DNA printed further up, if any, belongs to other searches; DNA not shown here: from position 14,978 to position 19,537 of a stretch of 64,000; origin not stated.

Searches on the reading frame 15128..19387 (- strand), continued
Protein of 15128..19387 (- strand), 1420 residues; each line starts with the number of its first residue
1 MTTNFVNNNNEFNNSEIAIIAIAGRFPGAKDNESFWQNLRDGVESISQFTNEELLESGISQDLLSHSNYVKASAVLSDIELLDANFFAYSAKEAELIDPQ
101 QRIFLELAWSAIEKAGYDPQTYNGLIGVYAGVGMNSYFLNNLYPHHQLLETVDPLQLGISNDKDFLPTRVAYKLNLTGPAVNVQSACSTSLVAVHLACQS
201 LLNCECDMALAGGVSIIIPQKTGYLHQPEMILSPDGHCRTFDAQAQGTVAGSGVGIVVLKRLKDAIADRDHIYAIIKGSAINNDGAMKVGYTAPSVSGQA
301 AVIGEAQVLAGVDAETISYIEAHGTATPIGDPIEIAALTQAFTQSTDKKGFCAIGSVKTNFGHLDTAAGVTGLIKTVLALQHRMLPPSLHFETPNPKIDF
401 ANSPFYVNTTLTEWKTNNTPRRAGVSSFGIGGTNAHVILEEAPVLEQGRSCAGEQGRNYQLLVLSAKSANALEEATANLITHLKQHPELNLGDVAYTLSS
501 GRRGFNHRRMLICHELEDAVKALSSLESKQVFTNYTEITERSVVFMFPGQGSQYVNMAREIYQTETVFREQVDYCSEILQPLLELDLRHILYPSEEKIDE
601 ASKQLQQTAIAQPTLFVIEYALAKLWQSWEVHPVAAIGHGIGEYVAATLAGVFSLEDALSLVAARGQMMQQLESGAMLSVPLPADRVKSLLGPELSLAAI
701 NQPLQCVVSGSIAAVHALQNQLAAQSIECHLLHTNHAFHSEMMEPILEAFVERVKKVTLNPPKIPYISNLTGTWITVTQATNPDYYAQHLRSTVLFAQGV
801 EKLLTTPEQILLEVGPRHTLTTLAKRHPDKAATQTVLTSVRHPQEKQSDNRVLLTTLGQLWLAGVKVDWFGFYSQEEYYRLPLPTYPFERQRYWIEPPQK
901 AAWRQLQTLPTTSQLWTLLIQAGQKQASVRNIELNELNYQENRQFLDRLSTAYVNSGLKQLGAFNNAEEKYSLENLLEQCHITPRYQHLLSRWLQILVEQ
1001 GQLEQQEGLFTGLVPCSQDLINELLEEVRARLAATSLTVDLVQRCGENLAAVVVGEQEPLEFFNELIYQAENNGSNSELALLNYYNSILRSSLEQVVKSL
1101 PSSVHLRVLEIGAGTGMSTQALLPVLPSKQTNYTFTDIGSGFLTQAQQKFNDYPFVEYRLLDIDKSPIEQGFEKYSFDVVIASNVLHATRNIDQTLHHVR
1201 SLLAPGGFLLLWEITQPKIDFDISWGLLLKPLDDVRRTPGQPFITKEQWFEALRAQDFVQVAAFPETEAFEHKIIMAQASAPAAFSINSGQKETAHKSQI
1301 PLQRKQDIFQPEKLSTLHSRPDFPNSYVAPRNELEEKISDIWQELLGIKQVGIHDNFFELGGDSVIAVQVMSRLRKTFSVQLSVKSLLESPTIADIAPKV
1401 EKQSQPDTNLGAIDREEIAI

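Call 10: find_homologous_proteins(query=window:15128-19387:-, max_evalue=1e-50)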
Query window:15128-19387:- (1420 aa): 8000 proteins with E <= 1e-50 among 8000 candidates; the best 120 are listed.
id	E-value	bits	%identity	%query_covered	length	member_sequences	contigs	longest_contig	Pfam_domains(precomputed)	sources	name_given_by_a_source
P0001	0.0e+0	3216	100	100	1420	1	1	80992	PF22336.3,PF13489.13,PF00109.33,PF22621.3,PF00550.32,PF08241.19,PF16197.12,PF00698.27,PF13847.13,PF13649.13,PF02801.29,PF01209.25,PF08242.19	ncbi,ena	-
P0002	0.0e+0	2824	88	99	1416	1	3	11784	PF22336.3,PF00398.27,PF13489.13,PF00109.33,PF22621.3,PF00550.32,PF18558.9,PF08241.19,PF16197.12,PF00698.27,PF13847.13,PF13649.13,PF02801.29,PF01209.25,PF08242.19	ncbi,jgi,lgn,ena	-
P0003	0.0e+0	2820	88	99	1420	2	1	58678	PF22336.3,PF13489.13,PF00109.33,PF22621.3,PF00550.32,PF08241.19,PF16197.12,PF00698.27,PF13847.13,PF13649.13,PF02801.29,PF01209.25,PF08242.19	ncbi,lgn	-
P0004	0.0e+0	2789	87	100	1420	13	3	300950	PF22336.3,PF13489.13,PF00109.33,PF22621.3,PF00550.32,PF08241.19,PF16197.12,PF00698.27,PF13847.13,PF13649.13,PF02801.29,PF01209.25,PF08242.19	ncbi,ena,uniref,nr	ncbi:MAG: beta-ketoacyl synthase N-terminal-like domain-containing protein [Nostoc sp.]|uniref:beta-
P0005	0.0e+0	2779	86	100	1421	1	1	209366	PF22336.3,PF13489.13,PF00109.33,PF22621.3,PF00550.32,PF08241.19,PF16197.12,PF00698.27,PF13847.13,PF13649.13,PF02801.29,PF01209.25,PF08242.19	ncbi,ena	-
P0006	0.0e+0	2764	86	99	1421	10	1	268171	PF22336.3,PF13489.13,PF00109.33,PF10017.16,PF22621.3,PF00550.32,PF18558.9,PF08241.19,PF16197.12,PF00698.27,PF13847.13,PF13649.13,PF02801.29,PF01209.25,PF08242.19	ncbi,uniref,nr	ncbi:MAG: beta-ketoacyl synthase N-terminal-like domain-containing protein [Nostoc sp. DedQUE12b]|un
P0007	0.0e+0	2756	86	99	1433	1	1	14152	PF22336.3,PF13489.13,PF00109.33,PF22621.3,PF00550.32,PF08241.19,PF16197.12,PF00698.27,PF13847.13,PF13649.13,PF02801.29,PF01209.25,PF08242.19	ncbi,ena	-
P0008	0.0e+0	2752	85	100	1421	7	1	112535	PF22336.3,PF13489.13,PF00109.33,PF22621.3,PF00550.32,PF08241.19,PF16197.12,PF00698.27,PF13847.13,PF13649.13,PF02801.29,PF01209.25,PF08242.19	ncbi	ncbi:beta-ketoacyl synthase N-terminal-like domain-containing protein [Nostoc sp.]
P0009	0.0e+0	2741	86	100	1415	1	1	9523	PF22336.3,PF13489.13,PF00109.33,PF22621.3,PF00550.32,PF18558.9,PF08241.19,PF16197.12,PF00698.27,PF13847.13,PF13649.13,PF02801.29,PF01209.25,PF08242.19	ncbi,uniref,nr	ncbi:beta-ketoacyl synthase N-terminal-like domain-containing protein [Nostoc sp. NMS4]|uniref:beta-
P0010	0.0e+0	2739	85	100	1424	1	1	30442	PF22336.3,PF13489.13,PF00109.33,PF22621.3,PF00550.32,PF18558.9,PF08241.19,PF16197.12,PF00698.27,PF13847.13,PF13649.13,PF02801.29,PF01209.25,PF08242.19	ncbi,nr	ncbi:acyltransferase domain-containing protein [Nostocales cyanobacterium LEGE 12452]|nr:acyltransfe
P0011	0.0e+0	2733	84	100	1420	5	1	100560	PF22336.3,PF13489.13,PF00109.33,PF22621.3,PF00550.32,PF08241.19,PF16197.12,PF00698.27,PF13847.13,PF13649.13,PF02801.29,PF01209.25,PF08242.19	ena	-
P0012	0.0e+0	2720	84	100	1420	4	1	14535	PF22336.3,PF13489.13,PF00109.33,PF22621.3,PF00550.32,PF18558.9,PF08241.19,PF16197.12,PF00698.27,PF13847.13,PF13649.13,PF02801.29,PF01209.25,PF08242.19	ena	-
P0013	0.0e+0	2716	84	100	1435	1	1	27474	PF22336.3,PF13489.13,PF00109.33,PF22621.3,PF00550.32,PF08241.19,PF16197.12,PF00698.27,PF13847.13,PF13649.13,PF02801.29,PF08242.19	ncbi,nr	ncbi:MAG: acyltransferase domain-containing protein [Stigonema ocellatum SAG 48.90 = DSM 106950]|nr:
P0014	0.0e+0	2712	84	100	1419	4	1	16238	PF22336.3,PF13489.13,PF00109.33,PF22621.3,PF00550.32,PF08241.19,PF16197.12,PF00698.27,PF13847.13,PF13649.13,PF02801.29,PF01209.25,PF08242.19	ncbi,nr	ncbi:acyltransferase domain-containing protein [Nostoc sp. FACHB-973]|nr:acyltransferase domain-cont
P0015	0.0e+0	2711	84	100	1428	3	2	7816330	PF22336.3,PF13489.13,PF00109.33,PF22621.3,PF00550.32,PF18558.9,PF08241.19,PF16197.12,PF00698.27,PF13847.13,PF13649.13,PF02801.29,PF01209.25,PF08242.19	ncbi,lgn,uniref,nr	ncbi:beta-ketoacyl synthase [Brasilonema octagenarum UFV-E1]|uniref:Phenolphthiocerol/phthiocerol po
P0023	0.0e+0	2692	83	100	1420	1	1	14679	PF22336.3,PF13489.13,PF00109.33,PF22621.3,PF00550.32,PF18558.9,PF08241.19,PF16197.12,PF00698.27,PF13847.13,PF13649.13,PF02801.29,PF01209.25,PF08242.19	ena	-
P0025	0.0e+0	2687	83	100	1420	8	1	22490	PF22336.3,PF13489.13,PF00109.33,PF22621.3,PF00550.32,PF18558.9,PF08241.19,PF16197.12,PF00698.27,PF13847.13,PF13649.13,PF02801.29,PF08242.19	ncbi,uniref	ncbi:beta-ketoacyl synthase N-terminal-like domain-containing protein [Dendronalium sp. ChiSLP03b]|u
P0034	0.0e+0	2662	83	100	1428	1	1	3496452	PF22336.3,PF13489.13,PF00109.33,PF22621.3,PF00550.32,PF08241.19,PF16197.12,PF00698.27,PF13847.13,PF13649.13,PF02801.29,PF01209.25,PF08242.19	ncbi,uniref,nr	ncbi:acyltransferase domain-containing protein [Nostoc sp. KVJ3]|uniref:beta-ketoacyl synthase N-ter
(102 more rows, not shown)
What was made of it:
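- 15125..19387 (-): g3, PKS (1420 aa): KS-AT-cMT-ACP with no KR. It extends Phe-S-T by one C-methylated malonate and keeps the beta-keto group, giving PhePr/Amopa. Same-architecture orthologues at 76-88% identity occur in more than 50 Nostocales entries (call 10).
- Closest known: Nostopeptolide A cluster nosA-G. Same: NosB-like proteins are 76-78% identical to g3 over KS-AT-ACP (call 10).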

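Call 13: list_cluster_members(proteins=[P0001, P0002, P0003, P0005])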
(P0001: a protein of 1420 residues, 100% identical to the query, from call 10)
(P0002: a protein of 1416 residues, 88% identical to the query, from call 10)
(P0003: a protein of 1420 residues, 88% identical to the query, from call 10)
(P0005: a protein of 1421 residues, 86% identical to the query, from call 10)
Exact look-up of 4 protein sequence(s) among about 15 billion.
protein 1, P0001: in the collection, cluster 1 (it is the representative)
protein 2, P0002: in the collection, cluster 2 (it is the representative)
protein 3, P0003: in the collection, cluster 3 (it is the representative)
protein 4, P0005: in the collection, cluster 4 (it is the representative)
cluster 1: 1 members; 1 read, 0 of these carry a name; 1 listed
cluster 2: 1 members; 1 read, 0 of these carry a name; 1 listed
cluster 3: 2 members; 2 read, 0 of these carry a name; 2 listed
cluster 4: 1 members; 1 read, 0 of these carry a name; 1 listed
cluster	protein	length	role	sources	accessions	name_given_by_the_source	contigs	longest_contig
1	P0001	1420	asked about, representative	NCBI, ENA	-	-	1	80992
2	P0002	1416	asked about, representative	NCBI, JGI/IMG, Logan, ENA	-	-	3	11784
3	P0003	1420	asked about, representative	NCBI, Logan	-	-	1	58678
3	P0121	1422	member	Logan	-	-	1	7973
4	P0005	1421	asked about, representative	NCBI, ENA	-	-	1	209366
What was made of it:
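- Tried and rejected: The cluster-member listing gave no names or accessions (call 13).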

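Call 14: find_encoding_contigs(protein=P0001, flank=10000, max_places=3)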
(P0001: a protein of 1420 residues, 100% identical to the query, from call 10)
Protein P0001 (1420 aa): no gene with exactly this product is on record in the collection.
